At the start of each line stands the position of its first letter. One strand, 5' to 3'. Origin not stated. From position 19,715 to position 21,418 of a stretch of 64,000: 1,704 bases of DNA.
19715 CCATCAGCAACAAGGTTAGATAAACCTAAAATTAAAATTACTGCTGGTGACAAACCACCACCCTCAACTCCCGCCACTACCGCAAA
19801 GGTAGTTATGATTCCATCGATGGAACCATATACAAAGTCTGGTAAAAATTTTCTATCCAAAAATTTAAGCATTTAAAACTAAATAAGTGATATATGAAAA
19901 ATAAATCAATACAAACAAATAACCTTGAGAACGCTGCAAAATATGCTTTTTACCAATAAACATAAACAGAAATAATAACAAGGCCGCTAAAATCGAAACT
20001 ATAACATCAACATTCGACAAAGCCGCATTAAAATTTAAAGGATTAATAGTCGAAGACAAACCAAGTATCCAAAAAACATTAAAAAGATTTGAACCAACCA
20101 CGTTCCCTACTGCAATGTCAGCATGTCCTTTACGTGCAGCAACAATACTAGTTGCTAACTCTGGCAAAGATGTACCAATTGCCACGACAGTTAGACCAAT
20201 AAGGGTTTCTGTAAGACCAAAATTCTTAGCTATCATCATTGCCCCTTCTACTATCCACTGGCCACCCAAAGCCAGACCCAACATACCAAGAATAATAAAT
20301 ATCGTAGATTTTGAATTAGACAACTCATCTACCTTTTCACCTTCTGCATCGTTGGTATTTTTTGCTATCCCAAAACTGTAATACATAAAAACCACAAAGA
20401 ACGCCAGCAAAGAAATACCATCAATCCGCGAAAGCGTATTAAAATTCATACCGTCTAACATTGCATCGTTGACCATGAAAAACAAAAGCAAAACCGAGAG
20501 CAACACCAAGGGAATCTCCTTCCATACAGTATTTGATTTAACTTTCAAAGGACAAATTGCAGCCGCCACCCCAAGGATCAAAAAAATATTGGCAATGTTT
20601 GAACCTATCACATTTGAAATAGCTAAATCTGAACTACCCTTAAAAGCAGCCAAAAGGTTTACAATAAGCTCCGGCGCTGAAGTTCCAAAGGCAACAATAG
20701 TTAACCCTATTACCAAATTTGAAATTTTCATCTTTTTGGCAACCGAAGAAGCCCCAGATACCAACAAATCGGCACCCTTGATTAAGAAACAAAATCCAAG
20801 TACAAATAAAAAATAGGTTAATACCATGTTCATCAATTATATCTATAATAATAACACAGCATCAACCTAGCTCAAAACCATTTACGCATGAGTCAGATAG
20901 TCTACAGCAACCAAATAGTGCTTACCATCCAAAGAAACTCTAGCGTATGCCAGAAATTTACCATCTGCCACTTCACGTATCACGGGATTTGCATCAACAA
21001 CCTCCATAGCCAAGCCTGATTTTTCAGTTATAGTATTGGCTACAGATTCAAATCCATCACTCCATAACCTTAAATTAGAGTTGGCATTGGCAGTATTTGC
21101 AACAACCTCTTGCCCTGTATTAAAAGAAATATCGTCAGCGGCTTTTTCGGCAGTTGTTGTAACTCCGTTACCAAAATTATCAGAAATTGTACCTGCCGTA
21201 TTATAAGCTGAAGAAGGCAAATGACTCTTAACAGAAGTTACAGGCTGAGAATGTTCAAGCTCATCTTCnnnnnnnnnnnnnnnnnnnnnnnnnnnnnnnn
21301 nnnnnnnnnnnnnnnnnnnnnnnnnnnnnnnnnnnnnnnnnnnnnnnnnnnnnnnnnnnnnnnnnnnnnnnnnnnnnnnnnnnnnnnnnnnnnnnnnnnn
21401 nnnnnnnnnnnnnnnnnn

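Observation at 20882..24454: Tandem paralogous membrane proteins with swapped N-termini and a conserved novel C-terminal domain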

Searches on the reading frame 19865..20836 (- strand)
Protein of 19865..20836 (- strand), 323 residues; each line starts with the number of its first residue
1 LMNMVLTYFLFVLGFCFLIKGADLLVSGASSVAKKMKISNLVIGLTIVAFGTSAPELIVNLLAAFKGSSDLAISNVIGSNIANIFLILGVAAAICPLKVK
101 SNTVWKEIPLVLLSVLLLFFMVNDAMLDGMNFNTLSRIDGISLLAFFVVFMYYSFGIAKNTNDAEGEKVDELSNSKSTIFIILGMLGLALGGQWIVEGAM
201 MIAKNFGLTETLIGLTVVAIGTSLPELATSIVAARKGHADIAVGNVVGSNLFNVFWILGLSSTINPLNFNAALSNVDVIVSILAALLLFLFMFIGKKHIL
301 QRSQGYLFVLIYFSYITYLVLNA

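Call 4: search_protein_families(library=pfam, proteins=[window:19865-20836:-], max_evalue=1)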
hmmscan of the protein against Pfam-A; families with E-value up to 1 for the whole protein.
window:19865-20836:- (323 aa): 1 family
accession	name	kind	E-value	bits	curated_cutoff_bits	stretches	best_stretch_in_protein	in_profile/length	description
PF01699.29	Na_Ca_ex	-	7.1e-65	218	24.9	2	8-155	3-150/151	Sodium/calcium exchanger protein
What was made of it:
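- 19865..20836 (-): Downstream neighbour conserved in every related locus: the Na/Ca exchanger gene. This is context and was used as the synteny anchor. Pfam 7.1e-65 (call 4).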

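Call 69: find_homologous_proteins(query=window:19865-20836:-, max_evalue=1e-60)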
Query window:19865-20836:- (323 aa): 6452 proteins with E <= 1e-60 among 8000 candidates; the best 120 are listed.
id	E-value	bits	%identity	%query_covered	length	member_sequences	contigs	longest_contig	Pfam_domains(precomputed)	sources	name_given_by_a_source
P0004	1.5e-192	656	100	100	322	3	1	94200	PF01699.30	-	-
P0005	6.9e-162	556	84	99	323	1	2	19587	PF01699.30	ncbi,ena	-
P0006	3.4e-143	494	75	99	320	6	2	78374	PF01699.30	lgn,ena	-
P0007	3.9e-134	465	69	98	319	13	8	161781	PF01699.30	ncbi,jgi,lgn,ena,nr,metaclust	ncbi:calcium/sodium antiporter [bacterium]|jgi:cation:H+ antiporter|nr:calcium/sodium antiporter [ba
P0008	4.5e-134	465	69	99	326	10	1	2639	PF01699.30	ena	-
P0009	1.4e-133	463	69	97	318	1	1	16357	PF01699.30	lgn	-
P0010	1.8e-133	463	69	97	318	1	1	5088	PF01699.30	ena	-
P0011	3.5e-133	462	69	98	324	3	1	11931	PF01699.30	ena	-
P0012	2.0e-132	459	69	98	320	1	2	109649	PF01699.30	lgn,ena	-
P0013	2.5e-132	459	68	98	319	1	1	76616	PF01699.30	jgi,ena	-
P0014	3.0e-132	459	69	98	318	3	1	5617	PF01699.30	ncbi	-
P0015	6.9e-132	457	69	98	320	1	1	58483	PF01699.30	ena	-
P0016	8.0e-132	457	68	98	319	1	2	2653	PF01699.30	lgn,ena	-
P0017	8.8e-132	457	68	98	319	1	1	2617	PF01699.30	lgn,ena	-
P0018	1.3e-131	457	68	98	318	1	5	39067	PF01699.30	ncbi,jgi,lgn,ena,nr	ncbi:calcium/sodium antiporter [bacterium]|jgi:cation:H+ antiporter|nr:calcium/sodium antiporter [ba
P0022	1.6e-129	450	68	98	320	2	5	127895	PF01699.30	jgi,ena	jgi:cation:H+ antiporter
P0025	5.0e-128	445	67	98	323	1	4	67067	PF01699.30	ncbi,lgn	-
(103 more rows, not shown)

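Call 70: find_encoding_contigs(protein=P0006, flank=10000, max_places=2)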
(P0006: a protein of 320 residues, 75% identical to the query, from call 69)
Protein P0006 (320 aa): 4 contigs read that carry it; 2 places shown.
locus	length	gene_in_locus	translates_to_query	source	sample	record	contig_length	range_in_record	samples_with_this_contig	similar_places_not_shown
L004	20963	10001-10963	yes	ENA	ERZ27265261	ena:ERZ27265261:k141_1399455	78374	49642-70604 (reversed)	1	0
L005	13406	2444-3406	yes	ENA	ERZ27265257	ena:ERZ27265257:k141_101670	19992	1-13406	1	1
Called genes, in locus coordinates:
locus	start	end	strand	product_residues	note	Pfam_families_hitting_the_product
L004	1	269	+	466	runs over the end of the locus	-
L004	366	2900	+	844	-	PF26449:DUF8128, PF02534:T4SS-DNA_transf, PF01935:DUF87 (faint), PF10412:TrwB_AAD_bind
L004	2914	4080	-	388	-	PF00162:PGK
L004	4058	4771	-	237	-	-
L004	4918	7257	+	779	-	PF00395:SLH, PF00188:CAP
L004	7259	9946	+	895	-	-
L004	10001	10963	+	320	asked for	PF01699:Na_Ca_ex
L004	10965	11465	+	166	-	PF01988:VIT1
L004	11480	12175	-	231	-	PF01368:DHH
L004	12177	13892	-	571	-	PF14716:HHH_8, PF14520:HHH_5, PF14792:DNA_pol_B_palm, PF14791:DNA_pol_B_thumb, PF01876:RNase_P_p30 (weak), PF02811:PHP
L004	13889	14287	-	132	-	PF01325:Fe_dep_repress, PF01047:MarR (faint), PF02742:Fe_dep_repr_C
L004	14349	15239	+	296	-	PF01297:ZnuA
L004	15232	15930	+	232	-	PF02463:SMC_N (weak), PF00005:ABC_tran, PF13304:AAA_21 (weak)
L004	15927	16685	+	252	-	-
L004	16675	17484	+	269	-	PF00950:ABC-3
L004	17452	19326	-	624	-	-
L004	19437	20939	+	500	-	PF12072:RNase_Y_N, PF00013:KH_1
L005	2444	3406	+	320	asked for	PF01699:Na_Ca_ex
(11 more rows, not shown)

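Call 71: find_encoding_contigs(protein=P0007, flank=10000, max_places=2)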
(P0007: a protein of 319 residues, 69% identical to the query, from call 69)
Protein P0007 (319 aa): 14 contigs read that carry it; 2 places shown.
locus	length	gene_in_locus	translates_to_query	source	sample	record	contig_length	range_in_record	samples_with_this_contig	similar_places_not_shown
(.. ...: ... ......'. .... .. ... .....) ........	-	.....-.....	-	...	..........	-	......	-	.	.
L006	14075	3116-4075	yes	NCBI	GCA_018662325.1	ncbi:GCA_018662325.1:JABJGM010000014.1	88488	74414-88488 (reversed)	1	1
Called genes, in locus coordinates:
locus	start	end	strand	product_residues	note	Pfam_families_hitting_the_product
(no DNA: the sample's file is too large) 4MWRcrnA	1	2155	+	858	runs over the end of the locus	PF26449:DUF8128, PF01935:DUF87 (faint), PF10412:TrwB_AAD_bind, PF12696:TraG-D_C (weak)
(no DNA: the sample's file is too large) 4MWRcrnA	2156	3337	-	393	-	PF00162:PGK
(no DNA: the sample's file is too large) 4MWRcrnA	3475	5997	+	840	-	PF00395:SLH, PF00188:CAP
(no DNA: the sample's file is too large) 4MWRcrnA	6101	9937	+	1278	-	-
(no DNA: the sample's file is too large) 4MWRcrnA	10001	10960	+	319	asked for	PF01699:Na_Ca_ex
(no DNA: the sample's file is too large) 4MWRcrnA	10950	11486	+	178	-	PF01988:VIT1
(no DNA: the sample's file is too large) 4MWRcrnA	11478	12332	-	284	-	PF01368:DHH, PF02272:DHHA1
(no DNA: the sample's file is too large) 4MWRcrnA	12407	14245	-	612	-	PF14716:HHH_8, PF14520:HHH_5 (weak), PF14792:DNA_pol_B_palm, PF14791:DNA_pol_B_thumb, PF02811:PHP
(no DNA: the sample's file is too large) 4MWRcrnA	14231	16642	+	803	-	PF00133:tRNA-synt_1, PF09334:tRNA-synt_1g, PF13603:tRNA-synt_1_2, PF00133:tRNA-synt_1, PF09334:tRNA-synt_1g, PF08264:Anticodon_1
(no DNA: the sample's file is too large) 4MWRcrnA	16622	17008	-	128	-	PF01325:Fe_dep_repress, PF02082:Rrf2 (weak), PF01022:HTH_5, PF01047:MarR, PF08279:HTH_11 (faint), PF12802:MarR_2 (weak), PF13412:HTH_24 (weak), PF02742:Fe_dep_repr_C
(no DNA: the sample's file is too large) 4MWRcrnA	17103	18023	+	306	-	PF01297:ZnuA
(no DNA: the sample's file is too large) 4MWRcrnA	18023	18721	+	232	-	PF02463:SMC_N (faint), PF00005:ABC_tran, PF13304:AAA_21 (weak)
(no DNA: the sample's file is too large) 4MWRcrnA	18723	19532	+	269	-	PF00950:ABC-3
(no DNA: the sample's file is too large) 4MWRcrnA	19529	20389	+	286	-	PF00950:ABC-3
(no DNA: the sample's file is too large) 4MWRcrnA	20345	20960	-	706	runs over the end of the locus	PF00932:LTD (weak)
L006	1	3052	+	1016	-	?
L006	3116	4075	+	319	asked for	PF01699:Na_Ca_ex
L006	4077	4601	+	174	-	PF01988:VIT1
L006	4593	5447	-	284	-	PF01368:DHH, PF02272:DHHA1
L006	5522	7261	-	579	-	PF14716:HHH_8, PF14520:HHH_5 (weak), PF14792:DNA_pol_B_palm, PF14791:DNA_pol_B_thumb, PF02811:PHP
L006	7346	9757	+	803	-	PF00133:tRNA-synt_1, PF09334:tRNA-synt_1g, PF13603:tRNA-synt_1_2, PF00133:tRNA-synt_1, PF09334:tRNA-synt_1g, PF08264:Anticodon_1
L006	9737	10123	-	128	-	PF01325:Fe_dep_repress, PF02082:Rrf2 (weak), PF01022:HTH_5, PF01047:MarR, PF08279:HTH_11 (faint), PF12802:MarR_2 (weak), PF13412:HTH_24 (weak), PF02742:Fe_dep_repr_C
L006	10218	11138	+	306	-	PF01297:ZnuA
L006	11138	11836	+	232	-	PF02463:SMC_N (faint), PF00005:ABC_tran, PF13304:AAA_21 (weak)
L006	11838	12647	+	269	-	PF00950:ABC-3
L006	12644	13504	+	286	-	PF00950:ABC-3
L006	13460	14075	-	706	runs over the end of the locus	PF00932:LTD (weak)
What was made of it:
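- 19865..20836 (-): Calls 69-71.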

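Call 74: search_protein_families(library=pfam, proteins=[L004:7259-9943:+, L006:2-3049:+, L004:9584-9943:+, L006:2750-3049:+], max_evalue=10)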
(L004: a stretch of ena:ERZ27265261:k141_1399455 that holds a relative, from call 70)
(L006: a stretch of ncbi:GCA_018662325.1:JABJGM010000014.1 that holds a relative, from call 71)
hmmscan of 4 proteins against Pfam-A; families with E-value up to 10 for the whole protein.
L004:7259-9943:+ (895 aa): 2 families
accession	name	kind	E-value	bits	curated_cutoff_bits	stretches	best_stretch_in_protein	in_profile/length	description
PF25533.1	Lysostaphin_N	-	0.038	14.5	60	1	729-798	20-89/103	Lysostaphin, N-terminal domain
PF04119.17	HSP9_HSP12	-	0.38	11.7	26.3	0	17-36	22-41/59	Heat shock protein 9/12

L006:2-3049:+ (1016 aa): 2 families
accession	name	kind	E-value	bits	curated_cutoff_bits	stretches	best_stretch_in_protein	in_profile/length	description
PF13672.11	PP2C_2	-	0.0016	18.5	24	1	288-404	8-118/209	Protein phosphatase 2C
PF13309.12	HTH_22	-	0.16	12.4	29.6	1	946-985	10-49/63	HTH domain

L004:9584-9943:+ (120 aa): 1 family
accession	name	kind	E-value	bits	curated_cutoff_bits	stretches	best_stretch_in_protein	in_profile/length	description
PF10438.15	Cyc-maltodext_C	-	0.014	15.9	22.2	1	58-109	8-59/76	Cyclo-malto-dextrinase C-terminal domain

L006:2750-3049:+ (100 aa): 1 family
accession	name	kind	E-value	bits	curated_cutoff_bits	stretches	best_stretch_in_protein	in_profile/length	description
PF13309.12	HTH_22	-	0.011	16.2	29.6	1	29-69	9-49/63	HTH domain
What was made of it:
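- Closest known: Lysostaphin pre-pro region tandem repeats. Same: The L004 homologue gives a sub-threshold match (E=0.038, 14.5 bits against a cut-off of 60, call 74).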

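Call 75: find_encoding_contigs(protein=P0012, flank=7000, max_places=1)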
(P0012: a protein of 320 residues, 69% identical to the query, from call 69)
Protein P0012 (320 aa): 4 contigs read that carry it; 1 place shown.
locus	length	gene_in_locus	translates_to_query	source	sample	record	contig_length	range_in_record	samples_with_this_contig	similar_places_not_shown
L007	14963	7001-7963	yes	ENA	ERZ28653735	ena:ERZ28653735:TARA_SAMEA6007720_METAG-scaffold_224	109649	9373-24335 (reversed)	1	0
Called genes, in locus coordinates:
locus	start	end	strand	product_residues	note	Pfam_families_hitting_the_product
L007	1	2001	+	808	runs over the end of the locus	PF00395:SLH, PF00188:CAP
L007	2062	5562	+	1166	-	PF13672:PP2C_2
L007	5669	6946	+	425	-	-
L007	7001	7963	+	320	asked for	PF01699:Na_Ca_ex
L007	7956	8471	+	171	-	PF01988:VIT1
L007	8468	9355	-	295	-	PF01368:DHH, PF02272:DHHA1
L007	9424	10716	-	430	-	PF14716:HHH_8, PF14520:HHH_5 (faint), PF14792:DNA_pol_B_palm, PF14791:DNA_pol_B_thumb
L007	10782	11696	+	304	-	PF01297:ZnuA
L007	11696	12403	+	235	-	PF02463:SMC_N (weak), PF00005:ABC_tran, PF13304:AAA_21 (weak)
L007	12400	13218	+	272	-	PF00950:ABC-3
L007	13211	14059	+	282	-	PF00950:ABC-3, PF01032:FecCD (weak)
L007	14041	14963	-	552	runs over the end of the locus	PF00932:LTD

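Call 76: find_encoding_contigs(protein=P0013, flank=7000, max_places=1)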
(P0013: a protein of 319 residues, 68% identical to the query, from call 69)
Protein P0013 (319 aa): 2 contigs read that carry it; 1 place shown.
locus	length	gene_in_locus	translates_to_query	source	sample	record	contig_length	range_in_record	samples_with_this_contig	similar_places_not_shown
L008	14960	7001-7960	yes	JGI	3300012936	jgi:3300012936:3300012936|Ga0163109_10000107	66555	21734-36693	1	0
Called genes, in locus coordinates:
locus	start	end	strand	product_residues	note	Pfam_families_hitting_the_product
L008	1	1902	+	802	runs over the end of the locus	PF00395:SLH, PF00188:CAP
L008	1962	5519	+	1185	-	PF13672:PP2C_2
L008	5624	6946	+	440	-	-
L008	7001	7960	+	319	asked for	PF01699:Na_Ca_ex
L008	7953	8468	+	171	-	PF01988:VIT1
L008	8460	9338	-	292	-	PF01368:DHH, PF02272:DHHA1 (weak)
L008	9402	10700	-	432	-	PF14716:HHH_8 (weak), PF14520:HHH_5 (faint), PF14792:DNA_pol_B_palm, PF14791:DNA_pol_B_thumb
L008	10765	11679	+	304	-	PF01297:ZnuA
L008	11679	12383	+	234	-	PF02463:SMC_N (faint), PF13476:AAA_23 (weak), PF00005:ABC_tran, PF13304:AAA_21 (weak)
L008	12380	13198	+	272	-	PF00950:ABC-3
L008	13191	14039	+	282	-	PF00950:ABC-3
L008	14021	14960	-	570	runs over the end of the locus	PF00932:LTD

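Call 77: find_encoding_contigs(protein=P0022, flank=7000, max_places=1)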
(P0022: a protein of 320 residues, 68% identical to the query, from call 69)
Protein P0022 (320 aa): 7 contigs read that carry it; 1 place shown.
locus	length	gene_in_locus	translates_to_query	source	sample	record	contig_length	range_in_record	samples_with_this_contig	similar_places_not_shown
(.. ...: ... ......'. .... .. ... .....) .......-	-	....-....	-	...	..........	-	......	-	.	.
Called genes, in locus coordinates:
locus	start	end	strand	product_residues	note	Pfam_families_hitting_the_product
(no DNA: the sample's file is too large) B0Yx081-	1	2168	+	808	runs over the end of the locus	PF00395:SLH, PF00188:CAP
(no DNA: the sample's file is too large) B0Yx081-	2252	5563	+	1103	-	PF13672:PP2C_2 (weak)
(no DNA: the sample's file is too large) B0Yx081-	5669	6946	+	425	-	-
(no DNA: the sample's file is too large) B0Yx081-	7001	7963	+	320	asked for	PF01699:Na_Ca_ex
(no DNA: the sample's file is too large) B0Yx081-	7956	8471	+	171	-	PF01988:VIT1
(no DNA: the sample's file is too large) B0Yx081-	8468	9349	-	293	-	PF01368:DHH, PF02272:DHHA1 (weak)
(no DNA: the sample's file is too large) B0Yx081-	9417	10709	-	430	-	PF14716:HHH_8 (weak), PF14520:HHH_5 (faint), PF14792:DNA_pol_B_palm, PF14791:DNA_pol_B_thumb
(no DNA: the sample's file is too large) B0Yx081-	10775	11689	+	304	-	PF01297:ZnuA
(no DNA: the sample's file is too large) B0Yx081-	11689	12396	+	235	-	PF02463:SMC_N, PF00005:ABC_tran, PF13304:AAA_21 (faint)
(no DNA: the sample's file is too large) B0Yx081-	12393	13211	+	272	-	PF00950:ABC-3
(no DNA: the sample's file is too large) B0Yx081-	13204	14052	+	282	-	PF00950:ABC-3, PF01032:FecCD (weak)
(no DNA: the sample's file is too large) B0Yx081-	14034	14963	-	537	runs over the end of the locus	PF00932:LTD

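Call 85: search_solved_structures(query=A9, max_evalue=10)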
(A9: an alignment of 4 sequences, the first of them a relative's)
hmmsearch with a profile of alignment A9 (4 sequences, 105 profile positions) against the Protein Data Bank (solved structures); distinct sequences matched with E-value up to 10: 1.
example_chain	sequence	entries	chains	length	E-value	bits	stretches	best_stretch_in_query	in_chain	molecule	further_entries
6gxs_A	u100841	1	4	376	1.8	12.1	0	73-97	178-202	CV39L lectin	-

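Call 90: find_encoding_contigs(protein=P0025, flank=8000, max_places=1)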
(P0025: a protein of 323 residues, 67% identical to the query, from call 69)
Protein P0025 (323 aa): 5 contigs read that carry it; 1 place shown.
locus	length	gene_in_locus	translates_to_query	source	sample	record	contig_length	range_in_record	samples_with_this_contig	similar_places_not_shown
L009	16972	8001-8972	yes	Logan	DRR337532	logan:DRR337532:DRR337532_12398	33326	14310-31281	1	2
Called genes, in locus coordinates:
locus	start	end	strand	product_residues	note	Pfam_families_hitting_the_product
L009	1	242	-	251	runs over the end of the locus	-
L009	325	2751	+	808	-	PF00395:SLH, PF00188:CAP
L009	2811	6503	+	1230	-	PF13672:PP2C_2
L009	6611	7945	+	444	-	-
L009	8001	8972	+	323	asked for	PF01699:Na_Ca_ex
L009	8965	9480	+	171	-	PF01988:VIT1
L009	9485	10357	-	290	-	PF01368:DHH, PF02272:DHHA1 (weak)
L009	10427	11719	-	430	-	PF14716:HHH_8, PF14520:HHH_5 (weak), PF14792:DNA_pol_B_palm, PF14791:DNA_pol_B_thumb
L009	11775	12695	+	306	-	PF01297:ZnuA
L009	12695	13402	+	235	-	PF02463:SMC_N (faint), PF13476:AAA_23 (weak), PF13555:AAA_29 (faint), PF00005:ABC_tran, PF13304:AAA_21 (weak)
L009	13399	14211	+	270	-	PF00950:ABC-3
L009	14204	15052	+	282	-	PF00950:ABC-3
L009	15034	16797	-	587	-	PF00932:LTD (faint)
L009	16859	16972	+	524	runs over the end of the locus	PF12072:RNase_Y_N, PF00013:KH_1 (weak)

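Call 91: find_encoding_contigs(protein=P0015, flank=8000, max_places=1)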
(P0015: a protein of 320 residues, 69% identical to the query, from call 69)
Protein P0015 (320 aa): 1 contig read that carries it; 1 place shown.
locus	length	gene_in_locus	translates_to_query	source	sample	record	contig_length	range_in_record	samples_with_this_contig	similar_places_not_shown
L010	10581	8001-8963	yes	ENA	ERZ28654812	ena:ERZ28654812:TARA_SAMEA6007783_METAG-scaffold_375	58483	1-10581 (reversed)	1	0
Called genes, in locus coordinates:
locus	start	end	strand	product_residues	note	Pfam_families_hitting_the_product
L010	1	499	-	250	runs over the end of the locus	-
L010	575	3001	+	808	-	PF00395:SLH, PF00188:CAP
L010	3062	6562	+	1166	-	PF13672:PP2C_2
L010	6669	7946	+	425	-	-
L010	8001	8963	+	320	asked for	PF01699:Na_Ca_ex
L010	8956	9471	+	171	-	PF01988:VIT1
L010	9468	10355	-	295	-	PF01368:DHH, PF02272:DHHA1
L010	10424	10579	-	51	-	?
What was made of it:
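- On PP2C-type transmembrane phosphatases of the same locus (L006-L010): It is present in L007-L010 (calls 75-77, 90, 91) and weakly in L006 (E=0.0016, call 74).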

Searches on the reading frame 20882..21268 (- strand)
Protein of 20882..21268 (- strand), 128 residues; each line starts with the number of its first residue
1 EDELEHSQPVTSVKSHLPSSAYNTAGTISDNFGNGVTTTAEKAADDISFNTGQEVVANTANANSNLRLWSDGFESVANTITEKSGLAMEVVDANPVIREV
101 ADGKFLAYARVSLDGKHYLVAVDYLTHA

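Call 74: search_protein_families(library=pfam, proteins=[window:20882-21268:-], max_evalue=10)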
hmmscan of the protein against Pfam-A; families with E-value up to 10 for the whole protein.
window:20882-21268:- (128 aa): 1 family
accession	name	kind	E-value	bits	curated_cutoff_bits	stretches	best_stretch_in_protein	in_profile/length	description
PF21734.3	10_blade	-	0.074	12.8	27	1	19-72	150-203/345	10-bladed beta propeller domain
